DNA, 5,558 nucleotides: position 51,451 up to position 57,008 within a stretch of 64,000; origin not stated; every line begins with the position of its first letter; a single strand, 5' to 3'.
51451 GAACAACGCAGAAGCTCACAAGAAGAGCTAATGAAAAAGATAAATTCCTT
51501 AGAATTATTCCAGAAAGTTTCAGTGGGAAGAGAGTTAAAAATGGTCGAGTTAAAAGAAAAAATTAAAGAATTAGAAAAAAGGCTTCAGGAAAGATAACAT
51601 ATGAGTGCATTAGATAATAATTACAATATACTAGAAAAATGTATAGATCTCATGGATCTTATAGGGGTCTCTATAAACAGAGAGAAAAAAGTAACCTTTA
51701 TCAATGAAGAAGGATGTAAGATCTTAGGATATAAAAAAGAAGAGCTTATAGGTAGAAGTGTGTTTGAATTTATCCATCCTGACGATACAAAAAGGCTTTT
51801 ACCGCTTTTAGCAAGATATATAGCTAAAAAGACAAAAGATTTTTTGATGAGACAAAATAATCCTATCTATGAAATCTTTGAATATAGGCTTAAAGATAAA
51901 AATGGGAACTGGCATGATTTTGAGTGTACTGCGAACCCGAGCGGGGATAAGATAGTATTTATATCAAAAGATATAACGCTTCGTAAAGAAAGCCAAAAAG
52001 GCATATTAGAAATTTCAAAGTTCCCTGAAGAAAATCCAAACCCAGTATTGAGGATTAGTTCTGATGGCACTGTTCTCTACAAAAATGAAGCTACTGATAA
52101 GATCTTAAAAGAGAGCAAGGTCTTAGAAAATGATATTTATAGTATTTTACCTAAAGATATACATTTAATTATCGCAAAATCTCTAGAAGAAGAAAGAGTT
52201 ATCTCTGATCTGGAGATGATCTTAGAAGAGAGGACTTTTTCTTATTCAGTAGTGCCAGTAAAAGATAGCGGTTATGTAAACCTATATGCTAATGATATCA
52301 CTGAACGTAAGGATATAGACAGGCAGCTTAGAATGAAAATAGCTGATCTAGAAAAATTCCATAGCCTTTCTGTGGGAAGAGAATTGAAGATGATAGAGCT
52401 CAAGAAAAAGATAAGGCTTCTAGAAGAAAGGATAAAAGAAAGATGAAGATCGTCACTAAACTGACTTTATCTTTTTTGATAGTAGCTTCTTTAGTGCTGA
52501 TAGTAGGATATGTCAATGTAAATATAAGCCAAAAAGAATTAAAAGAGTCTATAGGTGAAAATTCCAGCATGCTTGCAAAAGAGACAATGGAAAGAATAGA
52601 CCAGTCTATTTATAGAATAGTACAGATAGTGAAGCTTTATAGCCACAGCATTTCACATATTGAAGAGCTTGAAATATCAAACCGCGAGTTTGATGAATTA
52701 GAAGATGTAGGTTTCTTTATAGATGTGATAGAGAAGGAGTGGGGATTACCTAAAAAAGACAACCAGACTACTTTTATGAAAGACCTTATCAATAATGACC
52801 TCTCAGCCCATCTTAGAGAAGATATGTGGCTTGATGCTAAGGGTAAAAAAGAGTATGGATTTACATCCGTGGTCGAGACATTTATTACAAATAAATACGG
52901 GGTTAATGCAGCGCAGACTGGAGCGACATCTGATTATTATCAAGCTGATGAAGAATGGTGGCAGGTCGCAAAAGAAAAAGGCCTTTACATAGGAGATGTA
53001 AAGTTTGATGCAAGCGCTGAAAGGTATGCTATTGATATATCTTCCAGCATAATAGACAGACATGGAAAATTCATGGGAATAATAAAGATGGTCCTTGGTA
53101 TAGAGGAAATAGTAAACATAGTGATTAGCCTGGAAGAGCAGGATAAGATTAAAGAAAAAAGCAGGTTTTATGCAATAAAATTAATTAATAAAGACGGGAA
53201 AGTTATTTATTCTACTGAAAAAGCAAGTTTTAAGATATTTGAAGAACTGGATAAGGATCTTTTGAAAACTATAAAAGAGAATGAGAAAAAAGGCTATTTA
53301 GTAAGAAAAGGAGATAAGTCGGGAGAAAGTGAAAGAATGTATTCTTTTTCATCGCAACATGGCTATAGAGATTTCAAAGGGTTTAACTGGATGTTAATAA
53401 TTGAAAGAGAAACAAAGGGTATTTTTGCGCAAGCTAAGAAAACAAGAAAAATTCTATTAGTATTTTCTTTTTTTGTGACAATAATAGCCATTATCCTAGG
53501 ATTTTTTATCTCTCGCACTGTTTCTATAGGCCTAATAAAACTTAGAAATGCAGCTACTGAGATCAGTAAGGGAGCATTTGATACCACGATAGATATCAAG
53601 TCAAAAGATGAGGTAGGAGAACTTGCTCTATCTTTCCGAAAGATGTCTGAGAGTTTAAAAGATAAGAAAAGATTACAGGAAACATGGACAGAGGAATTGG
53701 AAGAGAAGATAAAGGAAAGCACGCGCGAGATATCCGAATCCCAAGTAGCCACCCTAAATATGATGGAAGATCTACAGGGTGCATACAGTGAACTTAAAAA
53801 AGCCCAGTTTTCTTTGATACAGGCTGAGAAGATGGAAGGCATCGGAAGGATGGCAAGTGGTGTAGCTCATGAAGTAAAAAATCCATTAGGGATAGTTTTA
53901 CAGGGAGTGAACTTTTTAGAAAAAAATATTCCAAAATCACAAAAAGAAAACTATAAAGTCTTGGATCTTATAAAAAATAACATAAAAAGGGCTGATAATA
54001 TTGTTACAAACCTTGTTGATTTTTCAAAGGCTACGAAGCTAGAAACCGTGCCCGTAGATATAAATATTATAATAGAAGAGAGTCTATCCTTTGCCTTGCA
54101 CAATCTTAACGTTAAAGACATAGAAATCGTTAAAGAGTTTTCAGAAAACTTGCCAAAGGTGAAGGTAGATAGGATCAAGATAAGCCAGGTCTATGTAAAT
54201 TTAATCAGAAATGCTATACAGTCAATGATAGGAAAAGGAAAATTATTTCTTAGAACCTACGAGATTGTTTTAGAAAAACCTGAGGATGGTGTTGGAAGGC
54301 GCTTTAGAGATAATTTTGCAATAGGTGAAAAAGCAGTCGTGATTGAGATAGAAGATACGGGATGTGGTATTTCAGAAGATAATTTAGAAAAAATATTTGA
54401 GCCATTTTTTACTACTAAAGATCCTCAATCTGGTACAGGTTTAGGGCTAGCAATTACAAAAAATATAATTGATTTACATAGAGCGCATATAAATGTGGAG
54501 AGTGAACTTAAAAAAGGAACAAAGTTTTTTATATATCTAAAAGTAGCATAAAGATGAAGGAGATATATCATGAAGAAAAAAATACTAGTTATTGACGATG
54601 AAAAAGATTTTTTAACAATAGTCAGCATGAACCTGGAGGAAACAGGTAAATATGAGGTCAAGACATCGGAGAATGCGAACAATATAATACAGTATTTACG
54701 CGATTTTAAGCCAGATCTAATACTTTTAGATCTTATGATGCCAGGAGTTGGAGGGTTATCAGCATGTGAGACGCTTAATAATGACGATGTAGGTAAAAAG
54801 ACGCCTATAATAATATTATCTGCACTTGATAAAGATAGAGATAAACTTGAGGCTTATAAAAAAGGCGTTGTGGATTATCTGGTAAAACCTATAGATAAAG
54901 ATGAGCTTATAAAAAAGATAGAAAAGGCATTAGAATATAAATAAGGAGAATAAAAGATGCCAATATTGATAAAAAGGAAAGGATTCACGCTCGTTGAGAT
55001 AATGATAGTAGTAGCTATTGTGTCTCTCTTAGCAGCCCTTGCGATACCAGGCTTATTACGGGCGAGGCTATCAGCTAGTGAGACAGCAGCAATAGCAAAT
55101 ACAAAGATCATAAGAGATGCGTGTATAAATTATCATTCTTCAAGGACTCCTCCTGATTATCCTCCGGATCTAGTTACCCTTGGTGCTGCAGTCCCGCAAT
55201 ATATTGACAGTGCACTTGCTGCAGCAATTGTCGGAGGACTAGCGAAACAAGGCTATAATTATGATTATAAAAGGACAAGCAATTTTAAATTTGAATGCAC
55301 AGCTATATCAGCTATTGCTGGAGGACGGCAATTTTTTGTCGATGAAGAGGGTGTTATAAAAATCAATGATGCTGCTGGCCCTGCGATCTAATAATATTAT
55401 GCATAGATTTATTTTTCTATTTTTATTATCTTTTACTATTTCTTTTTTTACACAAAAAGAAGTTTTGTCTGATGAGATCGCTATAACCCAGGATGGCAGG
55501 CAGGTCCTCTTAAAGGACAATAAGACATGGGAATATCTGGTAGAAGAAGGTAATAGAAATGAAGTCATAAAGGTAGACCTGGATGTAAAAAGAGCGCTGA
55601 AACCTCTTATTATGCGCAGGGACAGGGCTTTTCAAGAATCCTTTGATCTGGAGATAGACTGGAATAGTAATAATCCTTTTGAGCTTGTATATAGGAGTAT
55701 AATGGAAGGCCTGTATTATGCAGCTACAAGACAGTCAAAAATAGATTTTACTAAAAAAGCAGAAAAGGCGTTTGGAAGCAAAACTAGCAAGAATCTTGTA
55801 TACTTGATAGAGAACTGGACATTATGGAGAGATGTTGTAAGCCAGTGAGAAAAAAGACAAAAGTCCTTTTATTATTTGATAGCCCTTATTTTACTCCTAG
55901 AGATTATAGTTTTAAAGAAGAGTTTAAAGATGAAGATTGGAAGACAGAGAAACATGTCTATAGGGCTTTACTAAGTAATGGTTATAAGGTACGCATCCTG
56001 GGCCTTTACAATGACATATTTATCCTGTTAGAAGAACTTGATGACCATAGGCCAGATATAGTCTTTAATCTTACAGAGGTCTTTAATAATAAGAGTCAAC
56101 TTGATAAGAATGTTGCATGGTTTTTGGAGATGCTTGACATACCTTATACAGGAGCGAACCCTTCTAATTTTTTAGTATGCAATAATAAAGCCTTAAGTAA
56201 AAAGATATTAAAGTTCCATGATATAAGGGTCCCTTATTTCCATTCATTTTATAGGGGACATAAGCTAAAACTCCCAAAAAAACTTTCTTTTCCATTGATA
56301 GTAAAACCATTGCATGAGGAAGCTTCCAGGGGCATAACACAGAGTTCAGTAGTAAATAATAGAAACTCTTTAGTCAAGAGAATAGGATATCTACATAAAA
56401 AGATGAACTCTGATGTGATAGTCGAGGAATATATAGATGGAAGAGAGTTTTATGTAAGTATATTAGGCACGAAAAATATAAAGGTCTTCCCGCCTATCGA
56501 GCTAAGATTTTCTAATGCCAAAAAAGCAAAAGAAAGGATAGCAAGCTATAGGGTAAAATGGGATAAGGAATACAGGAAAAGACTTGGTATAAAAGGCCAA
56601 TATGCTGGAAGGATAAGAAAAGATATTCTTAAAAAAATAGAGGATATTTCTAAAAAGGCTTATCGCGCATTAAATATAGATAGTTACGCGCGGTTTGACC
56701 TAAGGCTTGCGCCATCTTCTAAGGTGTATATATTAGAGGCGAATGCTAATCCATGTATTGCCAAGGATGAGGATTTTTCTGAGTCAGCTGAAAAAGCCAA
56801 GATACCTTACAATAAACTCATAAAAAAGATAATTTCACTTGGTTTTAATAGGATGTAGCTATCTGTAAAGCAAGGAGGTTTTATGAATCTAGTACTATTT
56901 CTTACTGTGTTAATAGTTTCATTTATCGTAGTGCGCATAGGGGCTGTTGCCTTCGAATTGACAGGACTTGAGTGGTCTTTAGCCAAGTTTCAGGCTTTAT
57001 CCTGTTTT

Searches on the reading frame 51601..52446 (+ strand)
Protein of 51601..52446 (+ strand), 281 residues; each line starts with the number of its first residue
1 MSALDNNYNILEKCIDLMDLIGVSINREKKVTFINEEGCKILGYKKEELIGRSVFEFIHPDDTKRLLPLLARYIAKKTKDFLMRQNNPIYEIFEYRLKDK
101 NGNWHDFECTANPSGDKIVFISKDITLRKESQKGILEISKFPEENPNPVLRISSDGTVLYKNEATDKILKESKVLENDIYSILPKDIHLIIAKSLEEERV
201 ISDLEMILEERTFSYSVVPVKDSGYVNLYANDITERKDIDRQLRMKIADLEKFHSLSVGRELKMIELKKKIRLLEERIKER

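Call 63: search_protein_families(library=pfam, max_evalue=0.00001, proteins=[window:51601-52446:+])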
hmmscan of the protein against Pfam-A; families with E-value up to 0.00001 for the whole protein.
window:51601-52446:+ (281 aa): 4 families
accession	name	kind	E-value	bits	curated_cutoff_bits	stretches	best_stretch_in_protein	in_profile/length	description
PF08448.16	PAS_4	-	6.5e-13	49.3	23.1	1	19-129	6-109/110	PAS fold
PF13426.13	PAS_9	-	2.7e-12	47.3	27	1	25-126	7-102/103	PAS domain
PF08447.18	PAS_3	-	8.6e-12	45.6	25.6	1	32-114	2-75/89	PAS fold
PF00989.32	PAS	-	1.7e-10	41.3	22.6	1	24-80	16-72/113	PAS fold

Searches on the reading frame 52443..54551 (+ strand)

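Call 65: search_protein_families(library=pfam, max_evalue=0.00001, proteins=[window:52443-54551:+])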
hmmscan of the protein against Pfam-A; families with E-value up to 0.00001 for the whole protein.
window:52443-54551:+ (702 aa): 4 families
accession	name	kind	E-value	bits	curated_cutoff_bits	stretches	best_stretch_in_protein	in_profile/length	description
PF02518.31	HATPase_c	-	2e-22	80.1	26.4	1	576-701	2-109/111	Histidine kinase-, DNA gyrase B-, and HSP90-like ATPase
PF00672.30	HAMP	-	1.6e-09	38.3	25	1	357-407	3-53/53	HAMP domain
PF00512.31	HisKA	-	5.8e-09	36.3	26.9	1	468-530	3-63/66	His Kinase A (phospho-acceptor) domain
PF02743.24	dCache_1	-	1.2e-06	28.7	45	1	162-320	90-239/240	Cache domain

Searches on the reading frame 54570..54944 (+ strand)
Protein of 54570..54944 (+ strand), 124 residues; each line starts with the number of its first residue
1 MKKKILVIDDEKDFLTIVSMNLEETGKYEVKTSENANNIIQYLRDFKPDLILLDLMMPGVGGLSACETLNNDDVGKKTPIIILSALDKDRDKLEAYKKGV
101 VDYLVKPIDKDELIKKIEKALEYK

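Call 65: search_protein_families(library=pfam, max_evalue=0.00001, proteins=[window:54570-54944:+])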
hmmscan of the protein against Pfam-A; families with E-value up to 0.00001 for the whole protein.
window:54570-54944:+ (124 aa): 1 family
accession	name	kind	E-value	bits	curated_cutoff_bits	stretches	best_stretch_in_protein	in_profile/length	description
PF00072.30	Response_reg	-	3.2e-27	95.3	30.2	1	5-118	1-111/111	Response regulator receiver domain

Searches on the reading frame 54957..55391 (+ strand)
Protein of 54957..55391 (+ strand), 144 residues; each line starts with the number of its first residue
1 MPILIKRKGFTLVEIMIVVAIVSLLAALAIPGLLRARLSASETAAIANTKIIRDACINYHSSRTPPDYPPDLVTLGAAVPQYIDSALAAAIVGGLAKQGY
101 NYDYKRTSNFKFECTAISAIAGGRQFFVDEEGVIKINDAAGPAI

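Call 65: search_protein_families(library=pfam, max_evalue=0.00001, proteins=[window:54957-55391:+])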
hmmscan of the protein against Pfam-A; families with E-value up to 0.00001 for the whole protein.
window:54957-55391:+ (144 aa): 1 family
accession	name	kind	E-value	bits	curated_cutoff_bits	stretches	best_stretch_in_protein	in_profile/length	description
PF07963.17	N_methyl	-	4.4e-08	32.8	21.2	1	6-29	3-26/27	Prokaryotic N-terminal methylation motif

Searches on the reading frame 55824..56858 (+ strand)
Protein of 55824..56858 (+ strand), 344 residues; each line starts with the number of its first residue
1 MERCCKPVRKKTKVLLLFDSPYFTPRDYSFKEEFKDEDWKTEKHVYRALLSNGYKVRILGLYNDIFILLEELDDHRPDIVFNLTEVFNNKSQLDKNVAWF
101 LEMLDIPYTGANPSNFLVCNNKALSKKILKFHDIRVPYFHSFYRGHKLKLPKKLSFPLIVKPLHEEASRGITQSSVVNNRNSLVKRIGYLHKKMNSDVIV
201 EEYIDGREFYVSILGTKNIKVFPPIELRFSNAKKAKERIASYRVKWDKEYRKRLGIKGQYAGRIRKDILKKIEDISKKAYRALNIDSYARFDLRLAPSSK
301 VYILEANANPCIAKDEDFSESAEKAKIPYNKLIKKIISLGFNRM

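Call 65: search_protein_families(library=pfam, max_evalue=0.00001, proteins=[window:55824-56858:+])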
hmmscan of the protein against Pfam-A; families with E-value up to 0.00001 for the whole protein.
window:55824-56858:+ (344 aa): 2 families
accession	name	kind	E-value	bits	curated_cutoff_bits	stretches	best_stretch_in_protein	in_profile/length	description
PF07478.18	Dala_Dala_lig_C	-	1.1e-26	94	24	1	148-337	29-203/204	D-ala D-ala ligase C-terminus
PF13535.11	ATP-grasp_4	-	5.3e-06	26.6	27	0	155-239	2-98/160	ATP-grasp domain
